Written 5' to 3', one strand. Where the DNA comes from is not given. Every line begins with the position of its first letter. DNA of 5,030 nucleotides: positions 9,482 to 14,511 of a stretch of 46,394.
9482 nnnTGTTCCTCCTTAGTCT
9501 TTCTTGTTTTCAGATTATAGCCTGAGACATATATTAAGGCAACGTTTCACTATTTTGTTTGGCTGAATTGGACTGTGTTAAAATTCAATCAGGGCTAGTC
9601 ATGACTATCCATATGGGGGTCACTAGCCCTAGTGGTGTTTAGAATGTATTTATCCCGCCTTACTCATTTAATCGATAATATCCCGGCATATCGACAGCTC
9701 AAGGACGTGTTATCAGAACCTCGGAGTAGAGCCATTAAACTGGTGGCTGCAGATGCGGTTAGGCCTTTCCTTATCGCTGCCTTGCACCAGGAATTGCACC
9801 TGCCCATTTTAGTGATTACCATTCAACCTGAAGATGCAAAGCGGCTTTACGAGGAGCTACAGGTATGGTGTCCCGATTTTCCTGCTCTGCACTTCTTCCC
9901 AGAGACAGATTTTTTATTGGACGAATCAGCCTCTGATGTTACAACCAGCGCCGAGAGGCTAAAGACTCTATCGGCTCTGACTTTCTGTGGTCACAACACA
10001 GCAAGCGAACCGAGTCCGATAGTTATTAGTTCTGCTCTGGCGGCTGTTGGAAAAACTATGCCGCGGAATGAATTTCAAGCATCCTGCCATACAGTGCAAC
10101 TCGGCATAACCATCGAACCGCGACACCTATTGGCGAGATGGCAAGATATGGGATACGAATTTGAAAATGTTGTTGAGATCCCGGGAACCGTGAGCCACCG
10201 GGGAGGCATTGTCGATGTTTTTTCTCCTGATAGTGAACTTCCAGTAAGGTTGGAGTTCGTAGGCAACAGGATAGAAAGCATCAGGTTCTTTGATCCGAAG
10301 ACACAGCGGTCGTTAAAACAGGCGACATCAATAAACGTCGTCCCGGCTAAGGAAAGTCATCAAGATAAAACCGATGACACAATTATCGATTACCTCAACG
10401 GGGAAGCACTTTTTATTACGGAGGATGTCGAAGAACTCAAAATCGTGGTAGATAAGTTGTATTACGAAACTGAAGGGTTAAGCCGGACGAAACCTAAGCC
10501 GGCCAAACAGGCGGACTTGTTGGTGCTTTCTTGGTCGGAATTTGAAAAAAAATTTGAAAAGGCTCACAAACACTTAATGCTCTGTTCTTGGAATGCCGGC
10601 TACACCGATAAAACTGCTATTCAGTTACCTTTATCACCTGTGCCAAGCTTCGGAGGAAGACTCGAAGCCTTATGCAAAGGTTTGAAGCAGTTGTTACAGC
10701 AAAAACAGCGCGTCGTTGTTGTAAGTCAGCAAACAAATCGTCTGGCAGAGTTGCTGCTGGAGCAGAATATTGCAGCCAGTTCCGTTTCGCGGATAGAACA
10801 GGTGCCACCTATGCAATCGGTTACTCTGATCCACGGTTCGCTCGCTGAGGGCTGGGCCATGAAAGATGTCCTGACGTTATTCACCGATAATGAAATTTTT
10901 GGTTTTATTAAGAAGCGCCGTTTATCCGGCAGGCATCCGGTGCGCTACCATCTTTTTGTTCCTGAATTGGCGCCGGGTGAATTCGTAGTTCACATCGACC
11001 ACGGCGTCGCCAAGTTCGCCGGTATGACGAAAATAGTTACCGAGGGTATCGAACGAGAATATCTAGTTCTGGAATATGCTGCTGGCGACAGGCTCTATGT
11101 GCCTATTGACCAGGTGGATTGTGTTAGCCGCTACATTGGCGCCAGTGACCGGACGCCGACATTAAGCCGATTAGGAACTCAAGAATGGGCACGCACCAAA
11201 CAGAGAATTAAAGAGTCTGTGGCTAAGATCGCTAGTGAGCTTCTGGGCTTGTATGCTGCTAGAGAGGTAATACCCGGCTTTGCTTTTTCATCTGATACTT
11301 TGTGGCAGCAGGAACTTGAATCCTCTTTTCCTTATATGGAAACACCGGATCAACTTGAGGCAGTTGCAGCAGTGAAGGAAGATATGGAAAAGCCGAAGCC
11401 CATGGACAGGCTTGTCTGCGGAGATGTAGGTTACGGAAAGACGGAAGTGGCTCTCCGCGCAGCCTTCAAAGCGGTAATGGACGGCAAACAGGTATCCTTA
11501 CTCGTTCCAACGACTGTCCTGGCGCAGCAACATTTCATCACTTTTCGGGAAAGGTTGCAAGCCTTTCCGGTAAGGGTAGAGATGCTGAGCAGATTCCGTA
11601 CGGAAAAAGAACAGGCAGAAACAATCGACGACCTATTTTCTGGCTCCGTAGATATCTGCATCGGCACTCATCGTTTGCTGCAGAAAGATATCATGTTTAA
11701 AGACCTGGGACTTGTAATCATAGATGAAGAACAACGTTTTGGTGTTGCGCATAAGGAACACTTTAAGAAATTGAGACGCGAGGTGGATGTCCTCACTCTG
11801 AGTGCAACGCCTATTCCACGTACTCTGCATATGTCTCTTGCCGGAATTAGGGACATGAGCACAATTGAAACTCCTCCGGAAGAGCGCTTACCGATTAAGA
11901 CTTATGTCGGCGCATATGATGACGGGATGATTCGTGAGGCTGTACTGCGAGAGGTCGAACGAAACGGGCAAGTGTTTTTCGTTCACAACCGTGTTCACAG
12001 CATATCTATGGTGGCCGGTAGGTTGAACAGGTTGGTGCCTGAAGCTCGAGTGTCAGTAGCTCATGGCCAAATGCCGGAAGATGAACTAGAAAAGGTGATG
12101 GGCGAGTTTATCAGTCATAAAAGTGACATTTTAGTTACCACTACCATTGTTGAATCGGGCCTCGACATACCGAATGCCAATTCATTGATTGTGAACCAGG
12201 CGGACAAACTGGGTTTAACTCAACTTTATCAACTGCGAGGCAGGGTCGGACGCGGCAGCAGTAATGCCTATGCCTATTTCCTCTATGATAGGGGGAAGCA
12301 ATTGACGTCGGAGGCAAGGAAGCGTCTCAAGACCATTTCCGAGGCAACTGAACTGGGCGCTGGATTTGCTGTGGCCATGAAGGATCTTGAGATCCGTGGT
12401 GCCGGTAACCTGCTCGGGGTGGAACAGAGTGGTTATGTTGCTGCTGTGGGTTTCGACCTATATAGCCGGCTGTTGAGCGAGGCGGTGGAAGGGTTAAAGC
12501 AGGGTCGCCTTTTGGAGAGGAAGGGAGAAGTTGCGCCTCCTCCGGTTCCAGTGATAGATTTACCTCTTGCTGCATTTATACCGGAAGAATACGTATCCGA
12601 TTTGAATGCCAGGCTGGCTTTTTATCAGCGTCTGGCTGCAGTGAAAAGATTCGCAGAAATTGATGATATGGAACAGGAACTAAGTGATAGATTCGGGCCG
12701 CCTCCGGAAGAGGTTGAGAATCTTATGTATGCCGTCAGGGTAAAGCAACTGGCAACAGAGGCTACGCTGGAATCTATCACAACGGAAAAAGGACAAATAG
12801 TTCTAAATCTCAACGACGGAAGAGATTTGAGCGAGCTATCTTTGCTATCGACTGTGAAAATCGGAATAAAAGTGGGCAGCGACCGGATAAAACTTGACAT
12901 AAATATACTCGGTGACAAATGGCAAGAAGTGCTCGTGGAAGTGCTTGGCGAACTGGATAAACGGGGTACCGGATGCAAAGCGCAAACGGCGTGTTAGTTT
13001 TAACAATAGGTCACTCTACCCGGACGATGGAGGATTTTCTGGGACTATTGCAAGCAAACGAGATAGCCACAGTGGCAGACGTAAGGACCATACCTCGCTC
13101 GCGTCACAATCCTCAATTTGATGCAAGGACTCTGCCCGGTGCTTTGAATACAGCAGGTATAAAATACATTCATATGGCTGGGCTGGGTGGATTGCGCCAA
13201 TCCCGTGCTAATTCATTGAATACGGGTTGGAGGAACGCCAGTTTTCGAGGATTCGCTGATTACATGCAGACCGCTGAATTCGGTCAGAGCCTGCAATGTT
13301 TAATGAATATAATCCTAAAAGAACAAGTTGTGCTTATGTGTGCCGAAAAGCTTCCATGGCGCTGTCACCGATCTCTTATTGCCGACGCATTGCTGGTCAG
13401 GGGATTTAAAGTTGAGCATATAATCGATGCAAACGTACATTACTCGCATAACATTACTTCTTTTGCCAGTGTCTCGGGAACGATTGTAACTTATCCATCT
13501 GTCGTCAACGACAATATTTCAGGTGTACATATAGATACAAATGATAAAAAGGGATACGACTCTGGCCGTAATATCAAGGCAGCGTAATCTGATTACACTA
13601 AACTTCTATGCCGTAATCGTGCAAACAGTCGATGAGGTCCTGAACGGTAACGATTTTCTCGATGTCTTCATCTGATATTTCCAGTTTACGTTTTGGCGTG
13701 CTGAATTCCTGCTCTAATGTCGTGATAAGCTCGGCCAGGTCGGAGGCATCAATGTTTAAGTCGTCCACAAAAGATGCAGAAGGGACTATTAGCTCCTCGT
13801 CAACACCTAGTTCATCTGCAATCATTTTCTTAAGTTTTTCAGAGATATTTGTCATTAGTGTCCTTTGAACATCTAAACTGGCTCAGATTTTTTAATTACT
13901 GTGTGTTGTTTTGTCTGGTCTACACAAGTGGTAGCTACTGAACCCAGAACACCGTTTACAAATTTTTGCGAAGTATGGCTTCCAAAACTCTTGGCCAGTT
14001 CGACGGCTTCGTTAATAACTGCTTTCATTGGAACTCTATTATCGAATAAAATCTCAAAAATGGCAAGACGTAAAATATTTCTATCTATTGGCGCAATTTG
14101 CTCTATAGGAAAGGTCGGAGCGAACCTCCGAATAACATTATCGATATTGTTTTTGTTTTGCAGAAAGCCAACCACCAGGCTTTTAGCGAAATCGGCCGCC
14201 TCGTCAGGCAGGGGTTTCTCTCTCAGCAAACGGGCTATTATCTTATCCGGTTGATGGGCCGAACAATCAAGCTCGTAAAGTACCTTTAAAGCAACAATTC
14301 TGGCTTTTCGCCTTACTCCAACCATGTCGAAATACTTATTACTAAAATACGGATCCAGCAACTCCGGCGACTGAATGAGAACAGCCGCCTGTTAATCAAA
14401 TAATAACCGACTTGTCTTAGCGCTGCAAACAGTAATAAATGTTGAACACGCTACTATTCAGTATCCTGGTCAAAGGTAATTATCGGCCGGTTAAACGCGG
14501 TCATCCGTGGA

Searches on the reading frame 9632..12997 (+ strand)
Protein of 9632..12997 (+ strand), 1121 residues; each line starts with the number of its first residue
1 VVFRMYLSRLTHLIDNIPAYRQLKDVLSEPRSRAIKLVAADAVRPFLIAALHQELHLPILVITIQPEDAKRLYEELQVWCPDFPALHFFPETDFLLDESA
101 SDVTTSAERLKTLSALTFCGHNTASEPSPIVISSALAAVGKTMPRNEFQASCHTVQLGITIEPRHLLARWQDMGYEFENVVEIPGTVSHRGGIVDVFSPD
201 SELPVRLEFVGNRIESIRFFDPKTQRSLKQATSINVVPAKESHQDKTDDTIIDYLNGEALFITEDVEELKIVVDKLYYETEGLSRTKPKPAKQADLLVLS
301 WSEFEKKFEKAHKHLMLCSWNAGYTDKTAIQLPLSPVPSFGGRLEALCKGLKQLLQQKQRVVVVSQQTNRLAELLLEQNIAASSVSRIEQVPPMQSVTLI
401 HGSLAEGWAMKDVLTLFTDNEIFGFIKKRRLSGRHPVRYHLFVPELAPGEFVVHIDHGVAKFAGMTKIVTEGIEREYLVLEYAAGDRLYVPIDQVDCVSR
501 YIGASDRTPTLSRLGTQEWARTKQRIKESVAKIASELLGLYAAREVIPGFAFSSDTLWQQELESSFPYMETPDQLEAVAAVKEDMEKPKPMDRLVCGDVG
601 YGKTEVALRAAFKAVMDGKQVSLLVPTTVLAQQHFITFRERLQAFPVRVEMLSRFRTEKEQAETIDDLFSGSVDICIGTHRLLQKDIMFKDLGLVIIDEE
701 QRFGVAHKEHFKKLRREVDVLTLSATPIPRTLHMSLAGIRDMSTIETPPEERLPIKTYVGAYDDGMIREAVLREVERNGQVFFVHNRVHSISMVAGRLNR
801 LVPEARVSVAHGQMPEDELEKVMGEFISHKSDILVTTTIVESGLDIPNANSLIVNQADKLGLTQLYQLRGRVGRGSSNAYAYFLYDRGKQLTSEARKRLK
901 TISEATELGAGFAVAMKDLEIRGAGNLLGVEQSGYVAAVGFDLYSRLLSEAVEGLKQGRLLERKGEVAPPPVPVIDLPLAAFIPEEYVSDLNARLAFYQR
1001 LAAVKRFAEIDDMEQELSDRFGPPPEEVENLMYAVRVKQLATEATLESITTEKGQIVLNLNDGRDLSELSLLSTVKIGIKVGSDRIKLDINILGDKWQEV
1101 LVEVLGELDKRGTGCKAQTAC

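Call 8: search_protein_families(library=pfam, proteins=[window:9632-12997:+], max_evalue=0.001)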
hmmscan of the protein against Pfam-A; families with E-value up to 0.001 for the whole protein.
window:9632-12997:+ (1121 aa): 7 families
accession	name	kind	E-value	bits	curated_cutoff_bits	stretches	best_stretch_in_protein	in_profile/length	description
PF03461.20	TRCF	-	1.3e-25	90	25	1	977-1063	1-87/95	TRCF domain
PF00270.35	DEAD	-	3.8e-25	89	26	1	571-732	1-164/167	DEAD/DEAH box helicase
PF00271.37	Helicase_C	-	7.9e-20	71.6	23.5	1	772-874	10-108/110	Helicase conserved C-terminal domain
PF02559.22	CarD_TRCF_RID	-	8.8e-20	71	23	1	446-502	1-57/57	CarD-like/TRCF RID domain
PF17757.6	UvrB_inter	-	2.7e-19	69.5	22.9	1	155-241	3-90/91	UvrB interaction domain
PF04851.21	ResIII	-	2.9e-06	27.7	22.5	1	572-727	6-162/164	Type III restriction enzyme, res subunit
PF22590.2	Cas3-like_C_2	-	0.00012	22.8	27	1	778-875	2-104/106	CRISPR-associated nuclease/helicase Cas3, C-terminal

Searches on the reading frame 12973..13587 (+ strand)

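Call 8: search_protein_families(library=pfam, proteins=[window:12973-13587:+], max_evalue=0.001)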
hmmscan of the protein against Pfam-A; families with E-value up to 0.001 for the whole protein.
window:12973-13587:+ (204 aa): 2 families
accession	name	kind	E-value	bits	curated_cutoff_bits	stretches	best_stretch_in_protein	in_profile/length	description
PF04343.18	DUF488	-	1.8e-30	106.5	22.2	1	19-140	2-121/121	Domain of unknown function DUF488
PF22751.1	DUF488-N3a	-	0.00046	20.9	27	1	85-142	58-116/118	Active DUF488-N3 subclade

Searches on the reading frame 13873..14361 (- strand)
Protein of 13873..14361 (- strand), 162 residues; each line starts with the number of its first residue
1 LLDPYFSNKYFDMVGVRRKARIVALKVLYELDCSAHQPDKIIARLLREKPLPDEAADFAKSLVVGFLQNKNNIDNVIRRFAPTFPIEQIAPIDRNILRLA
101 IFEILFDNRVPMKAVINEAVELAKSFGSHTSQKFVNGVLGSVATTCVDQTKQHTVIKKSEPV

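Call 9: search_protein_families(library=pfam, proteins=[window:13873-14361:-], max_evalue=0.001)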
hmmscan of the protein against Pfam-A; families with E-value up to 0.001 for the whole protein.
window:13873-14361:- (162 aa): 1 family
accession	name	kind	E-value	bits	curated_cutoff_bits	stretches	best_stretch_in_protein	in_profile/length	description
PF01029.23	NusB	-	6.4e-34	117.6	23.1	1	18-143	1-132/133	NusB family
